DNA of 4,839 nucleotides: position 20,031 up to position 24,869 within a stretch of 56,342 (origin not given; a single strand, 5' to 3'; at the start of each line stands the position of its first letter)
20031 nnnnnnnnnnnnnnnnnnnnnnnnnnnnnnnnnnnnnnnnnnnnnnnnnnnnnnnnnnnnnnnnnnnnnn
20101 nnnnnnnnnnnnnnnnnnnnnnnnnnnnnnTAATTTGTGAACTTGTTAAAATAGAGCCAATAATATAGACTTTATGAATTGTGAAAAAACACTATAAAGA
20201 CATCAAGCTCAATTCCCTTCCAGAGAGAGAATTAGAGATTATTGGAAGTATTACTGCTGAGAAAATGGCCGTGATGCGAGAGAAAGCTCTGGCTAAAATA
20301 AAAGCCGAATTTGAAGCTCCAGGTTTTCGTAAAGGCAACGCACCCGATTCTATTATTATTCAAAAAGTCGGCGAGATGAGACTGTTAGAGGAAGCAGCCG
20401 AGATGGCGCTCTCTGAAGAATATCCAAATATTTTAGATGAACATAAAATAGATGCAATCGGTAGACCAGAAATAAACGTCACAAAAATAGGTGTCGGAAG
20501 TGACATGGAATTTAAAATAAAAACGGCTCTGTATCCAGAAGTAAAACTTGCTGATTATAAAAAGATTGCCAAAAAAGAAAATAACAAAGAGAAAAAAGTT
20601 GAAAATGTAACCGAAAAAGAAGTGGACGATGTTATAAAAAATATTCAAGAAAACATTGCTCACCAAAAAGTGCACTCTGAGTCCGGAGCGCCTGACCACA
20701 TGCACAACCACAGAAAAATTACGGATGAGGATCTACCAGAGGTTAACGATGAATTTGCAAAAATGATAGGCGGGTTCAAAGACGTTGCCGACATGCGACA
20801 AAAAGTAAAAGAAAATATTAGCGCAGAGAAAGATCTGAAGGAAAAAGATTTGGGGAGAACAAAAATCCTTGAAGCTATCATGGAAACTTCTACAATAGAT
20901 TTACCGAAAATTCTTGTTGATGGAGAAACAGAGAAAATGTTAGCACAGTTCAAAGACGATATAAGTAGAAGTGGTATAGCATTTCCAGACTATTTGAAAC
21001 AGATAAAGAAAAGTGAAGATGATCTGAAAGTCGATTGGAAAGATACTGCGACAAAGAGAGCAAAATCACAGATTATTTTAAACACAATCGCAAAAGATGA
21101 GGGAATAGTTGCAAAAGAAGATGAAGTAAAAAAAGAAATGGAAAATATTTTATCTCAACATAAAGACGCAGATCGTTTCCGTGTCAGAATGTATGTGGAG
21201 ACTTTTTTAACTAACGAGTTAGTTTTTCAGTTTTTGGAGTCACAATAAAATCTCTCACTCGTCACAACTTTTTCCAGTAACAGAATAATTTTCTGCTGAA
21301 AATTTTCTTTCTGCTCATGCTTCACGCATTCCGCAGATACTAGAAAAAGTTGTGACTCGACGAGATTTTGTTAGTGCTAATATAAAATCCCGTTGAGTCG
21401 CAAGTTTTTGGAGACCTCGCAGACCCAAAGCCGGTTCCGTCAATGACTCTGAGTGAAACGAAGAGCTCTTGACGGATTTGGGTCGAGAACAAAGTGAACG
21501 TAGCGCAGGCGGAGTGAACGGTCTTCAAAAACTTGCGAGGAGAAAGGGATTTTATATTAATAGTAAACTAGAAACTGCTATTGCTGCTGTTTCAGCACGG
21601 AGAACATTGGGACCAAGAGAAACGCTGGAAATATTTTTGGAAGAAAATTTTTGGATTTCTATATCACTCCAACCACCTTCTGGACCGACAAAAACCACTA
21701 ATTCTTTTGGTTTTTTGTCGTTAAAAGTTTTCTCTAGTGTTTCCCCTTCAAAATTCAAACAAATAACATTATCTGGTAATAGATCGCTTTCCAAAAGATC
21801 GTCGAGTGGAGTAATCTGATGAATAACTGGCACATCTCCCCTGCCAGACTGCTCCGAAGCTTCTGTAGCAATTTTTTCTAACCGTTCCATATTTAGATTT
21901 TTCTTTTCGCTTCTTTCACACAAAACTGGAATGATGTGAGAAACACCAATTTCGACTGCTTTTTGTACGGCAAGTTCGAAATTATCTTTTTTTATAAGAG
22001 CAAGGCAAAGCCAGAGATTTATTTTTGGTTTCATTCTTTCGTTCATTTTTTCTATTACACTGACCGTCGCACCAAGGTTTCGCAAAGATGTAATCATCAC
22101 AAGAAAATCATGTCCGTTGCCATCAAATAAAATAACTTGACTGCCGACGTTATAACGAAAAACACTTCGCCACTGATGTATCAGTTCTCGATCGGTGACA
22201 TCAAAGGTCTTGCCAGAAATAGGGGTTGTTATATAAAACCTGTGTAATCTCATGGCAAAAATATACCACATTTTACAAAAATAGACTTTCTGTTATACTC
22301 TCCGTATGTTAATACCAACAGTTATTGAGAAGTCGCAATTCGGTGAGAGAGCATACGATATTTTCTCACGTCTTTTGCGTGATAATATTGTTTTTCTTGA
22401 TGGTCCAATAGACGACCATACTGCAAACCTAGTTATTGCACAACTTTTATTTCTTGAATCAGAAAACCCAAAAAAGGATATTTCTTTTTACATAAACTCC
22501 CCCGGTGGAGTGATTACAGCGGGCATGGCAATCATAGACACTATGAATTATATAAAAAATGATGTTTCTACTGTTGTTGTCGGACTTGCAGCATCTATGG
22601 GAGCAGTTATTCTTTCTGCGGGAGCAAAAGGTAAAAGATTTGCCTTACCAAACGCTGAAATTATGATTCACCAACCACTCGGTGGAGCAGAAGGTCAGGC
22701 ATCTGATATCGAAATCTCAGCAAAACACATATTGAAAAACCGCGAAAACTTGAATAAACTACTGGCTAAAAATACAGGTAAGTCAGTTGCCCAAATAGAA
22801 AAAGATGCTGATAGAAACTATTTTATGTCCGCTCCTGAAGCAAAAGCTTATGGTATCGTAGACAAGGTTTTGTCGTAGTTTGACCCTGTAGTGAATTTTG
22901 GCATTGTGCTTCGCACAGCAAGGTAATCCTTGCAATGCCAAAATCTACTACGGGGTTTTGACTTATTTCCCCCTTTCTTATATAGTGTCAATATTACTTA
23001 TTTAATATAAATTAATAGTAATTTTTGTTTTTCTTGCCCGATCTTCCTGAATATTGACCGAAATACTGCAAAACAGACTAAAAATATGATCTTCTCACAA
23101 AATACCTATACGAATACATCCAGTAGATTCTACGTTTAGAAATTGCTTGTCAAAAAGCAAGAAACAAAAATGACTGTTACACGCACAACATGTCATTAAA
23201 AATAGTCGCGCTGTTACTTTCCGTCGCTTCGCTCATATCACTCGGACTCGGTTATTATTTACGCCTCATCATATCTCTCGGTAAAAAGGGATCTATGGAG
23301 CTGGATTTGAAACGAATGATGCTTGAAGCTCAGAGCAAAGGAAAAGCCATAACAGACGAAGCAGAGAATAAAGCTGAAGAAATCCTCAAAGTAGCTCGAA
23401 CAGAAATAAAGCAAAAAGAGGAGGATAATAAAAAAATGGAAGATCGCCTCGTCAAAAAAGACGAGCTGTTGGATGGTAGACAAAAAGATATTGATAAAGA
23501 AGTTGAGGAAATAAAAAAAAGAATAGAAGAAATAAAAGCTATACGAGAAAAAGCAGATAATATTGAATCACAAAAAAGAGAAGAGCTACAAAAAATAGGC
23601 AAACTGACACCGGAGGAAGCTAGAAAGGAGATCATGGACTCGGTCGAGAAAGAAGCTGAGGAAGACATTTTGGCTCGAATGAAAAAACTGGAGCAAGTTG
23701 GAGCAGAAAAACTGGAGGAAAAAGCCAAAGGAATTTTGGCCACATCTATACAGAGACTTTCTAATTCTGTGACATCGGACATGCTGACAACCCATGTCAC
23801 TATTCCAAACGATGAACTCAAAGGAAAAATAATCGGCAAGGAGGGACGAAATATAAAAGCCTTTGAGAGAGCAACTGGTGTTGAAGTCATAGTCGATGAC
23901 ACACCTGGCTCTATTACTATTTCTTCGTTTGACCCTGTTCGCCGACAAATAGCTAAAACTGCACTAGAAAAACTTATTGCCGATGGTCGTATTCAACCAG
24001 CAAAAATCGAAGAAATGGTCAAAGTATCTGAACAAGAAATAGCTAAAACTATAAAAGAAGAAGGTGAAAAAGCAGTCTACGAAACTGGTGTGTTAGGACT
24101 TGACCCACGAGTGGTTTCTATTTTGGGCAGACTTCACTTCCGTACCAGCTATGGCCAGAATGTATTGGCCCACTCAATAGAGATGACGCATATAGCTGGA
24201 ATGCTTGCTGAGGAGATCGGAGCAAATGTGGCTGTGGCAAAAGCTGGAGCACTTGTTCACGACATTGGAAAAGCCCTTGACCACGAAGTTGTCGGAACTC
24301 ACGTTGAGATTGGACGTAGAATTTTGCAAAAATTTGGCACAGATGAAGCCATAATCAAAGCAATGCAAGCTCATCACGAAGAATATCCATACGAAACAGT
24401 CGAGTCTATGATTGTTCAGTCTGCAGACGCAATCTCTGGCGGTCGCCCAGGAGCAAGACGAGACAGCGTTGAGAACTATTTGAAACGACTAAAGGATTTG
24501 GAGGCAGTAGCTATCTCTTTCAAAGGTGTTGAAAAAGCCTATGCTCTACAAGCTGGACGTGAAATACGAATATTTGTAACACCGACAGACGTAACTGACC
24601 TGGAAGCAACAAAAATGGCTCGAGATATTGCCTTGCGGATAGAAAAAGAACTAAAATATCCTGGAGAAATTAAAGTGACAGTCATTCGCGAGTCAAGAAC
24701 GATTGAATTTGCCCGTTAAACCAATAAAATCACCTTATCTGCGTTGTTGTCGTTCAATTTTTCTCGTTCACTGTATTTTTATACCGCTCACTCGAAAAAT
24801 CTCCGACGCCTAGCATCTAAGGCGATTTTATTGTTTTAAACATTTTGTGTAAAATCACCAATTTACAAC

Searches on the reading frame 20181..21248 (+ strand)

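Call 50: search_protein_families(library=pfam, proteins=[window:20181-21248:+], max_evalue=0.00001)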
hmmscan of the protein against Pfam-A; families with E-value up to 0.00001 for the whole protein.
window:20181-21248:+ (355 aa): 2 families
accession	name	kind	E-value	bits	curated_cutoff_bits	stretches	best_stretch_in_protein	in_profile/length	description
PF05697.18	Trigger_N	-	9.5e-28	97.7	22.2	1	9-155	4-144/144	Bacterial trigger factor protein (TF)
PF05698.19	Trigger_C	-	2.4e-26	93.2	22.7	1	202-333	2-134/162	Bacterial trigger factor protein (TF) C-terminus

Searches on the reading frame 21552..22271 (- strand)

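Call 50: search_protein_families(library=pfam, proteins=[window:21552-22271:-], max_evalue=0.00001)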
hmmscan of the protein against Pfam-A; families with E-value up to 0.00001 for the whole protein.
window:21552-22271:- (239 aa): 1 family
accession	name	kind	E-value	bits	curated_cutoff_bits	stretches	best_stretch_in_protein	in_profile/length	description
PF04452.19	Methyltrans_RNA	-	1.6e-44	151.9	23.9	1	83-237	4-164/165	RNA methyltransferase domain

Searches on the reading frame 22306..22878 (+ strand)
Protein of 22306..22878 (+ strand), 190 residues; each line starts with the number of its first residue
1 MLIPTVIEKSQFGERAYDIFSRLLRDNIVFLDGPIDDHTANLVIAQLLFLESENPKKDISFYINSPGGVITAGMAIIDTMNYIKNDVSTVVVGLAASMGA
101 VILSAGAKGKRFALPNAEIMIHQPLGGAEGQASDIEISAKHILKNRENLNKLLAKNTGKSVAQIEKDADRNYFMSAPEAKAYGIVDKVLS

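Call 50: search_protein_families(library=pfam, proteins=[window:22306-22878:+], max_evalue=0.00001)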
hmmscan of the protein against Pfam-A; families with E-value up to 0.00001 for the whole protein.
window:22306-22878:+ (190 aa): 1 family
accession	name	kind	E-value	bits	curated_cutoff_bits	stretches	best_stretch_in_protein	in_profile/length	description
PF00574.28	CLP_protease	-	5.5e-81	271.2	20.2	1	13-189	3-179/182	Clp protease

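Call 76: find_encoding_contigs(protein=window:22306-22878:+, flank=2000, max_places=10)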
Protein window:22306-22878:+ (190 aa): 3 contigs read that carry it; 2 places shown.
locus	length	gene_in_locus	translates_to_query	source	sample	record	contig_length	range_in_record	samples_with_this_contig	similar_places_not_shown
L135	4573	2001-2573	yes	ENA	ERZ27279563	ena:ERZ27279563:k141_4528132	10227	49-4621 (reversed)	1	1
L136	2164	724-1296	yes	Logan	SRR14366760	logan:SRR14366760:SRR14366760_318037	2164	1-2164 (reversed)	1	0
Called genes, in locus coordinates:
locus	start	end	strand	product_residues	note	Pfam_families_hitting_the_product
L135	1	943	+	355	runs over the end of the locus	PF05697:Trigger_N, PF05698:Trigger_C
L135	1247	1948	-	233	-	PF04452:Methyltrans_RNA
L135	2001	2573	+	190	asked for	PF00574:CLP_protease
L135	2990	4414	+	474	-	PF12072:RNase_Y_N, PF00013:KH_1, PF01966:HD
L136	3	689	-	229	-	?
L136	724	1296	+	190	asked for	PF00574:CLP_protease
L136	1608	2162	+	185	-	?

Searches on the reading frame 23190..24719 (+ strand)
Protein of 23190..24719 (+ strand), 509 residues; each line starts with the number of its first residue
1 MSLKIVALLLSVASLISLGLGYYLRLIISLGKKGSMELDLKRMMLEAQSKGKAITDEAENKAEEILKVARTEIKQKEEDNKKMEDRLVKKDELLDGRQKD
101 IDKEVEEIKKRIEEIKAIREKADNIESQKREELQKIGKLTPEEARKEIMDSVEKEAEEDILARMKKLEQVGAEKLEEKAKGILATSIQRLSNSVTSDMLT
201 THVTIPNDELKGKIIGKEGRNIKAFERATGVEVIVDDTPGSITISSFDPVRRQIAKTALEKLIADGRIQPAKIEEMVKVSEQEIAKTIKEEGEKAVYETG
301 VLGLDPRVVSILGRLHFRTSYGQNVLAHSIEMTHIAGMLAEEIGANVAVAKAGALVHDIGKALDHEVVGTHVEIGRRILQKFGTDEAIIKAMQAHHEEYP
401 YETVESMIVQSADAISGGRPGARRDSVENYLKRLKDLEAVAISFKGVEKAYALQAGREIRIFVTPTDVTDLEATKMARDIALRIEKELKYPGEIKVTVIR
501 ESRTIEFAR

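Call 50: search_protein_families(library=pfam, proteins=[window:23190-24719:+], max_evalue=0.00001)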
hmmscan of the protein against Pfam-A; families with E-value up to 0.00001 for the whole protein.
window:23190-24719:+ (509 aa): 3 families
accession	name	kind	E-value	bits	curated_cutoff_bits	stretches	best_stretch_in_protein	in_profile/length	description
PF12072.13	RNase_Y_N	-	9.2e-22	77.9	32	1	8-191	4-198/201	RNase Y N-terminal region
PF01966.28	HD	-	2.2e-17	63.8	22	1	325-416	1-114/116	HD domain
PF00013.35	KH_1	-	7.6e-09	35.7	21.5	1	200-260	1-65/66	KH domain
